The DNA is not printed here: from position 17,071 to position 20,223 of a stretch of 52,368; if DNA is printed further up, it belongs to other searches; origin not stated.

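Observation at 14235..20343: Four-gene locus of secreted proteins resembling a non-canonical chaperone-usher-like fibre assembly system, directly downstream of ssrA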

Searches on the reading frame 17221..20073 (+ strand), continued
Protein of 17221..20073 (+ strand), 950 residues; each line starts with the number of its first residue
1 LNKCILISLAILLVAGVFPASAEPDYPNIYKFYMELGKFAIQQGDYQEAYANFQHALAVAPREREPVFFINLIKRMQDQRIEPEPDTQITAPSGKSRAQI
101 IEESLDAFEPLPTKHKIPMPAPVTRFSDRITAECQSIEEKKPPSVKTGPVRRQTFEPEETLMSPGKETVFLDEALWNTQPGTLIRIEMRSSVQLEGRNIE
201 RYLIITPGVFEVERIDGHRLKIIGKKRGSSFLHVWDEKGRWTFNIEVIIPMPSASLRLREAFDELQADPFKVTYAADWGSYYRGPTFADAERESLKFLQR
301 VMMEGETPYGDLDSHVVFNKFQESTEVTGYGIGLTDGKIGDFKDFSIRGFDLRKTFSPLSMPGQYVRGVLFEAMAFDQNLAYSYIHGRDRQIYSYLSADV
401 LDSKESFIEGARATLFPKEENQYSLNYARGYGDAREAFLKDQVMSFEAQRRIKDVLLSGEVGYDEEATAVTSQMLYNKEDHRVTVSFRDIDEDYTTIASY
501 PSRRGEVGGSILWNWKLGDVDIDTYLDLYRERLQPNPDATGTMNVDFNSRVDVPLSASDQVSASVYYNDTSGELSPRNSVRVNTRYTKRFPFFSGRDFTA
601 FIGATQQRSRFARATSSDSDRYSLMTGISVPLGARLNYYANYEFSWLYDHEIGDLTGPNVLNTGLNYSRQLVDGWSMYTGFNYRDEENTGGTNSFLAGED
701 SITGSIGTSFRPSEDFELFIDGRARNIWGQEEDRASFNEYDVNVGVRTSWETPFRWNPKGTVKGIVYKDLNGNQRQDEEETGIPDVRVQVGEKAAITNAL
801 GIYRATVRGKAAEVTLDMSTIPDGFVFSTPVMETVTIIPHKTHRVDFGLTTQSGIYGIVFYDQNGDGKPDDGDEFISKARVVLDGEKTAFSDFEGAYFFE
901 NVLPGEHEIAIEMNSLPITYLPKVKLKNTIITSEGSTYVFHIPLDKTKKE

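Call 38: fold_search(model_id=the predicted structure, library=pdb)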
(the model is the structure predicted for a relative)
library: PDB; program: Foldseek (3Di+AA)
matches with E <= 10: 1074; with E <= 0.001: 345
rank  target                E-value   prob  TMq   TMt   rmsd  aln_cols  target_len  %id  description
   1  9fy9_D                1.1e-19  1.00  0.30  0.39  21.1       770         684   10  Cryo-EM structure of the type 1 chaperone-usher pilus FimD-tip complex (FimDHGFC) - Conformer 1 (released 2025-06-04)
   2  3rfz_B                4.4e-19  1.00  0.29  0.34  21.0       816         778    9  Crystal structure of the FimD usher bound to its cognate FimC:FimH substrate (released 2011-06-01)
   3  9fw9_D                1.7e-18  1.00  0.30  0.39  19.9       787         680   10  Cryo-EM structure of the type 1 pilus assembly platform as part of the FimA-bound chaperone-usher pilus complex (FimDH (released 2025-06-04)
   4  3rfz_E                2.5e-18  1.00  0.29  0.34  21.4       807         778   10  Crystal structure of the FimD usher bound to its cognate FimC:FimH substrate (released 2011-06-01)
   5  9fx8_D                8.8e-18  1.00  0.28  0.38  21.4       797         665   10  Cryo-EM structure of the FimI-bound type 1 pilus assembly platform complex - Local refinement (released 2025-06-04)
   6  9bog_D                8.7e-17  1.00  0.30  0.34  20.7       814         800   10  Structural basis for adhesin secretion by the outer-membrane usher in type 1 pili (released 2024-10-09)
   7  9fxs_D                1.0e-16  1.00  0.28  0.37  20.6       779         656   11  Cryo-EM structure of the type 1 pilus complex including pilus rod and FimI-bound assembly platform after incorporation (released 2025-06-04)
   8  7lhg_C                3.8e-16  1.00  0.30  0.34  23.7       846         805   11  Cryo-EM structure of E. coli P pilus tip assembly intermediate PapC-PapD-PapK-PapG in the first conformation (released 2021-08-11)
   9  9fxb_D                4.2e-16  1.00  0.27  0.37  20.5       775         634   11  Cryo-EM structure of the type 1 pilus assembly platform as part of the FimI-bound chaperone-usher pilus complex (FimDH (released 2025-06-04)
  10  7lhh_C                7.4e-15  1.00  0.29  0.34  21.9       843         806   11  Cryo-EM structure of E. coli P pilus tip assembly intermediate PapC-PapD-PapK-PapG in the second conformation (released 2021-08-11)
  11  6e14_D                2.3e-14  1.00  0.28  0.32  17.4       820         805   10  Handover mechanism of the growing pilus by the bacterial outer membrane usher FimD (released 2018-10-17)
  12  6cd2_C                2.7e-14  1.00  0.26  0.32  17.6       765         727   10  Crystal structure of the PapC usher bound to the chaperone-adhesin PapD-PapG (released 2018-10-03)
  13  2vqi_A                4.0e-10  1.00  0.25  0.42  12.9       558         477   11  Structure of the P pilus usher (PapC) translocation pore (released 2008-05-27)
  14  2hdf                  5.8e-09  1.00  0.25  0.37  22.3       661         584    9  Crystal structure of the Colicin I receptor Cir from E.coli (released 2007-05-08)
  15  7lhi_C                6.4e-09  1.00  0.28  0.35  20.8       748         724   12  Cryo-EM structure of E. coli P pilus tip assembly intermediate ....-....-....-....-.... (released 2021-08-11)
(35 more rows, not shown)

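Call 92: search_protein_representatives(alignment_id=A2)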
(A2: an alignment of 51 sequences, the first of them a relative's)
Query: 51 sequences, 951 profile positions. Proteins with E-value up to 0.001 (for the whole library): 26064; up to 1e-10: 10374; up to 1e-30: 2490. The best 150 are listed.
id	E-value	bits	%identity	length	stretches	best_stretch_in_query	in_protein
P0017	0.0e+00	1307.6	-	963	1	5-949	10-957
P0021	0.0e+00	1301.1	-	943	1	1-949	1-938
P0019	0.0e+00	1295.3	-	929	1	1-949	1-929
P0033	0.0e+00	1275.3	-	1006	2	25-950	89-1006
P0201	0.0e+00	1269.2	-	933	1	5-950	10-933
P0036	0.0e+00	1245.3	-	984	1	2-950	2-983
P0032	0.0e+00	1242.0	-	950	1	2-950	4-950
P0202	0.0e+00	1233.1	-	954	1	6-949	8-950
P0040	0.0e+00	1228.2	-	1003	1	3-950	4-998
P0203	0.0e+00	1228.0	-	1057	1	21-950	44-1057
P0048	0.0e+00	1223.5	-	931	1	1-950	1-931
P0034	0.0e+00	1222.1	-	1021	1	4-950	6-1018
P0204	0.0e+00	1219.1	-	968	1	1-950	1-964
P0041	0.0e+00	1215.8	-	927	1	1-949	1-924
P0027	0.0e+00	1210.0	-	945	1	1-950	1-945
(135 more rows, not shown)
